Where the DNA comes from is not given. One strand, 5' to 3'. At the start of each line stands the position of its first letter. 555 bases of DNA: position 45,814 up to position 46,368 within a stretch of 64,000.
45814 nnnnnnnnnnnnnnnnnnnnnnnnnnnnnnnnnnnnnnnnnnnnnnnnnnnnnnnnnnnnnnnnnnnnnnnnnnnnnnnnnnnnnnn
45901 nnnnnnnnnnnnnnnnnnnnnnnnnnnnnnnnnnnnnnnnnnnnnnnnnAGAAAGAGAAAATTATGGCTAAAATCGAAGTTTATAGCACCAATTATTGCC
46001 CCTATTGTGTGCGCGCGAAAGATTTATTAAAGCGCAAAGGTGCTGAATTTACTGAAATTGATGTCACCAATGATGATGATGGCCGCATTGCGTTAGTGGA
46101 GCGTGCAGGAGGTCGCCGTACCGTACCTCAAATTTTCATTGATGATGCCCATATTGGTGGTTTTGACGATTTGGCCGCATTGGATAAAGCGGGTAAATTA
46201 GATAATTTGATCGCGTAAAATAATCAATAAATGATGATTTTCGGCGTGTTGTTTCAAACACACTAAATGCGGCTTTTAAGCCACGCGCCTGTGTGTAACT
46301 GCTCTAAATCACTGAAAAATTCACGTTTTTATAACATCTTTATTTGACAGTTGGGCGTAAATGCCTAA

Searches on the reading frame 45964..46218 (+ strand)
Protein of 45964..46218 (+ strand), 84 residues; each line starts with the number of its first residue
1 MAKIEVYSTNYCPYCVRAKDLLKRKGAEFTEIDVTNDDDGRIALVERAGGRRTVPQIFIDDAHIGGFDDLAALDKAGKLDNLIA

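Call 3: search_protein_families(library=pfam, proteins=[window:45964-46218:+], max_evalue=1)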
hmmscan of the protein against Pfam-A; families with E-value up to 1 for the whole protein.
window:45964-46218:+ (84 aa): 8 families
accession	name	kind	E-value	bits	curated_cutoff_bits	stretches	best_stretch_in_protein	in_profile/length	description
PF00462.30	Glutaredoxin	-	2.5e-22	79.3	22.9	1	4-64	1-60/60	Glutaredoxin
PF13409.12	GST_N_2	-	2.7e-05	25.1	25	1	11-69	1-62/70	Glutathione S-transferase, N-terminal domain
PF05768.20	Glrx-like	-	3.3e-05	24.6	26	1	3-61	1-57/77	Glutaredoxin-like domain (DUF836)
PF04908.21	SH3BGR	-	0.00081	20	21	1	20-71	25-84/99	SH3-binding, glutamic acid-rich protein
PF13417.12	GST_N_3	-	0.00094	19.9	22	1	7-63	2-56/75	Glutathione S-transferase, N-terminal domain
PF13192.12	Thioredoxin_3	-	0.0072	16.8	24.8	1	3-62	2-58/76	Thioredoxin domain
PF13098.12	Thioredoxin_2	-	0.1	13.4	27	1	6-63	11-85/104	Thioredoxin-like domain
PF01323.26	DSBA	-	0.18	12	25.6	0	4-25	2-23/191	DSBA-like thioredoxin domain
